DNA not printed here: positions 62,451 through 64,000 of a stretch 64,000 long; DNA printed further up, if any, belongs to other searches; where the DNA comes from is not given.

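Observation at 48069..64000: A chitinase on a stalk: GH18 catalytic domain at the distal end of a giant lipoprotein of about 41 cadherin repeats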

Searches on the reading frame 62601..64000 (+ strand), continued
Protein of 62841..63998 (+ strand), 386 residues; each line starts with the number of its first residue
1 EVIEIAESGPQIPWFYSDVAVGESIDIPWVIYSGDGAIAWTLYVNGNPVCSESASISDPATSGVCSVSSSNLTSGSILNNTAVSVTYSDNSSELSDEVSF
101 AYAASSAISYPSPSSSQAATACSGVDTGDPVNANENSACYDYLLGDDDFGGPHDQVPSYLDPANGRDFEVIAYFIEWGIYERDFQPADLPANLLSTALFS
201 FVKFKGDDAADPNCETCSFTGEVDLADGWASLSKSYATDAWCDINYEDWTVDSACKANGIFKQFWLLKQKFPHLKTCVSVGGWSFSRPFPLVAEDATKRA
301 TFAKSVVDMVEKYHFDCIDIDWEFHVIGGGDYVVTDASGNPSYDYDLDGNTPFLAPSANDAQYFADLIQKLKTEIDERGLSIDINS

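Call 45: find_encoding_contigs(protein=P0007, flank=10000, max_places=3)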
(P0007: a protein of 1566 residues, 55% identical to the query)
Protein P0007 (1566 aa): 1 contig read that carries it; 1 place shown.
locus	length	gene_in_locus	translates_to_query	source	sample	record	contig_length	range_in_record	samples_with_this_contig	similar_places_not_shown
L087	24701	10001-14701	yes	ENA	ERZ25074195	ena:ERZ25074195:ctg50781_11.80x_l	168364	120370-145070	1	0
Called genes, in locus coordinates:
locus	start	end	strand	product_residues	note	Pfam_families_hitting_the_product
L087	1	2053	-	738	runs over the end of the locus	PF00528:BPD_transp_1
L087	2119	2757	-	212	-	-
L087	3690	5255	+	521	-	PF09820:AAA-ATPase_like, PF08011:PDDEXK_9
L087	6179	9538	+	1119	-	PF08329:ChitinaseA_N (faint), PF00028:Cadherin (weak), PF23592:Cadherin_CELSR2_9th (faint), PF25374:Cadherin_FAT4_N (faint), PF00028:Cadherin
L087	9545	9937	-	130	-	-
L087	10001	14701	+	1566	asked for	PF17803:Cadherin_4 (faint), PF00028:Cadherin, PF00704:Glyco_hydro_18, PF00182:Glyco_hydro_19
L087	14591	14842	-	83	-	-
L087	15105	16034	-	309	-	PF13379:NMT1_2, PF09084:NMT1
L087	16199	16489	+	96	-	PF00166:Cpn10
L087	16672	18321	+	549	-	PF00118:Cpn60_TCP1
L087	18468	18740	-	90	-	PF08011:PDDEXK_9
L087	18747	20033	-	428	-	PF09820:AAA-ATPase_like, PF13401:AAA_22 (faint)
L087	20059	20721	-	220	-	PF09365:DUF2461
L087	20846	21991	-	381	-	PF00438:S-AdoMet_synt_N, PF02772:S-AdoMet_synt_M, PF02773:S-AdoMet_synt_C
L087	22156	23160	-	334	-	PF00490:ALAD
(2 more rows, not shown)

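Call 68: predict_structure(alignment_id=A3)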
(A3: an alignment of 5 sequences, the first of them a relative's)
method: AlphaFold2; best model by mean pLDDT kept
length: 1154 residues; sequences in the alignment: 5
mean_pLDDT: 41.2   pTM: 0.29
mean pLDDT of the five models: 41.2, 40.2, 36.7, 35.9, 35.1
residues with pLDDT >= 90: 1; 70-90: 56; 50-70: 224; < 50: 873
segments of 3 or more residues with pLDDT < 50: 1-6, 37-54, 124-157, 159-163, 181-192, 201-205, 222-452, 454-459, 478-515, 543-555, 557-695, 697-710, 716-727, 729-840, 861-872, 891-894, 908-994, 1033-1089, 1105-1154
pLDDT, mean of each block of 10 residues (from residue 1): 47 52 55 53 42 65 85 73 70 71 78 75 43 30 34 45 56 66 44 53 46 59 41 26 33 35 38 33 26 24 23 26 27 27 29 29 29 29 31 31 28 35 38 42 36 48 50 50 37 37 37 50 62 59 46 47 40 30 28 28 29 34 40 37 25 22 22 23 29 45 41 45 42 40 44 30 28 36 32 36 34 26 23 32 60 62 37 62 60 49 52 36 31 33 42 39 39 38 28 48 59 53 58 40 28 25 31 31 45 53 49 35 40 43 39 32
secondary structure, 60 per line:
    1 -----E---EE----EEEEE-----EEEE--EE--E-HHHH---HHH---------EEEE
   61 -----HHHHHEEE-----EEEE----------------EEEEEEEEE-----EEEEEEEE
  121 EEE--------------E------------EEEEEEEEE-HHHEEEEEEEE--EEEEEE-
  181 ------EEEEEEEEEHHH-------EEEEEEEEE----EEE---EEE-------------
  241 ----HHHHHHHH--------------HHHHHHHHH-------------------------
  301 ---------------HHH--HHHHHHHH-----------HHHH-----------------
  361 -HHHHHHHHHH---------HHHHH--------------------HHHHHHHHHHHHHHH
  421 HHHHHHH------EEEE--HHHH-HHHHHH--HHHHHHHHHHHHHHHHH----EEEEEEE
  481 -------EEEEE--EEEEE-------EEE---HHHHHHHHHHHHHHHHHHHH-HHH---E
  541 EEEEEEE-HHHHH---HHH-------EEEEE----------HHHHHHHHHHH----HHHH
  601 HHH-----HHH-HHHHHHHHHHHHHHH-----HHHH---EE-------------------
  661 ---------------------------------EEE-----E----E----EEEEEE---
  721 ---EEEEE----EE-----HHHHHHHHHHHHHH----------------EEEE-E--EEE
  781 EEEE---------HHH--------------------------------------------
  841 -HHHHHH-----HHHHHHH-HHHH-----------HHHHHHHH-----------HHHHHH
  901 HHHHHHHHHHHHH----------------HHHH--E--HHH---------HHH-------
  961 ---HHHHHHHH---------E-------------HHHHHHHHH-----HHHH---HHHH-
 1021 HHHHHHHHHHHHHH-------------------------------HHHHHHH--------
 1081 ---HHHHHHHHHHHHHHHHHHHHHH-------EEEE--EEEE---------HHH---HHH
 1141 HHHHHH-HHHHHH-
elements in order (helices of 4 or more, strands of 3 or more residues): E16-20 E26-29 H38-41 E57-60 H66-70 E71-73 E79-82 E99-107 E113-123 E151-159 E164-171 E174-179 E187-195 E206-214 E219-221 E225-227 H245-252 H267-275 H321-328 H340-343 H362-371 H381-385 H406-427 E434-437 H440-443 H445-450 H453-469 E474-480 E488-492 E495-499 E507-509 H513-532 E540-547 H549-553 E567-571 H582-592 H597-603 H613-627 H633-636 E694-696 E712-717 E724-728 H740-753 E770-773 E778-784 H842-847 H853-859 H861-864 H876-883 H895-913 H930-933 H964-971 H995-1003 H1009-1012 H1016-1019 H1021-1034 H1066-1072 H1084-1105 E1113-1116 E1119-1122 H1138-1146 H1148-1153

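Call 69: search_solved_structures(query=A2, max_evalue=1e-10, show_alignments=0)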
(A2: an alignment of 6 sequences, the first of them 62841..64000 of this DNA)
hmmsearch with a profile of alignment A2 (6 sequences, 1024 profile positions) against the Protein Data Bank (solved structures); distinct sequences matched with E-value up to 1e-10: 161 (the best 60 are shown).
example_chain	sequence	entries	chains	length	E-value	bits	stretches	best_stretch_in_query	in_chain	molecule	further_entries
5gzu_A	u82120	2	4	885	1.7e-54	188.7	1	279-467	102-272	Chitinase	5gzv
5gzt_B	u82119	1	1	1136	8.1e-54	186.5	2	279-467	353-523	Chitinase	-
8x2w_A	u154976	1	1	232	9.7e-45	156.4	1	739-978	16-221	the ancestral GH19 chitinase, Anc4+LoopII (P12K/N13H/S58T/N193G/Y194F/D197R)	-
8hnf_A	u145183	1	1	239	1.4e-44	155.9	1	715-983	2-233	Anc5, ancestral GH19 chitinase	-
4mst_A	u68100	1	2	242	2.3e-44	155.2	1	715-984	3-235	class I chitinase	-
4dwx_A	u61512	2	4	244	8.6e-44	153.3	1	717-983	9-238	Basic endochitinase C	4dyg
7v91_A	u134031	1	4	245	1.2e-43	152.8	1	717-983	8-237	GH19 Chitinase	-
3cql_A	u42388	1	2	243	1.6e-43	152.3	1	715-981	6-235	Endochitinase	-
4tx7_A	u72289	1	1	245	2.2e-43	151.9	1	719-983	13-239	Class I chitinase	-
7v92_A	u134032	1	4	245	2.2e-43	151.9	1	717-983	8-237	GH19 Chitinase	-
4j0l_A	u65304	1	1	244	3.3e-43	151.3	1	717-983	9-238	Basic endochitinase C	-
8x2v_A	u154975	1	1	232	3.8e-43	151.1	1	739-977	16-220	GH19 chitinase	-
8hne_A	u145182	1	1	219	5.1e-43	150.7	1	848-976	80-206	Anc4, ancestral GH19 chitinase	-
2baa_A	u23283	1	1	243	9e-42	146.6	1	720-983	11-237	ENDOCHITINASE (26 KD)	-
1cns_A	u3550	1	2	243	1.3e-41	146.1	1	720-983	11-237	CHITINASE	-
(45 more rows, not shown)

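Call 74: find_encoding_contigs(protein=P0187, flank=10000, max_places=5)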
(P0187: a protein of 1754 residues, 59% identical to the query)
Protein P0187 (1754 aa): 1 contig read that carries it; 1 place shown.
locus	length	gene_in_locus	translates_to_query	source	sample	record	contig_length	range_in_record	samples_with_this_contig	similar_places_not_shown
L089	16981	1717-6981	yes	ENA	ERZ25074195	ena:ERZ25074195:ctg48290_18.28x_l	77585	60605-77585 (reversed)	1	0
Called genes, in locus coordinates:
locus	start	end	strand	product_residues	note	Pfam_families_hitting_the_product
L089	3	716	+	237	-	?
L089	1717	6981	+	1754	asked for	PF23592:Cadherin_CELSR2_9th (faint), PF25374:Cadherin_FAT4_N (faint), PF00028:Cadherin, PF00704:Glyco_hydro_18, PF00182:Glyco_hydro_19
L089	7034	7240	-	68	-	-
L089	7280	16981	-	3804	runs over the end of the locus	PF22486:MATH_2 (faint), PF00041:fn3, PF21605:CRLF2-like_D2 (faint), PF00041:fn3 (weak), PF07705:CARDB (weak), PF02412:TSP_3, PF00354:Pentaxin (weak), PF13385:Laminin_G_3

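Call 76: search_protein_families(library=ncbifam, proteins=[window:62841-63998:+, P0188], max_evalue=0.001)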
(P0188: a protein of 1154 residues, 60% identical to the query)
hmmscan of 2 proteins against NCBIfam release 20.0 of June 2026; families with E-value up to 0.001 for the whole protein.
window:62841-63998:+ (386 aa): 1 family
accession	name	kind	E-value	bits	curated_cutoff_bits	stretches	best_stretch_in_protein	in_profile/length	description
NF052619.1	ChiD_Serratia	equivalog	4e-13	49.1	750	1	262-333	92-162/416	chitinase ChiD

P0188 (1154 aa): 1 family
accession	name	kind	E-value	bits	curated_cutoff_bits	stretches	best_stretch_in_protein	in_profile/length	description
NF052619.1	ChiD_Serratia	equivalog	1.8e-14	53.6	750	1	421-766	94-399/416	chitinase ChiD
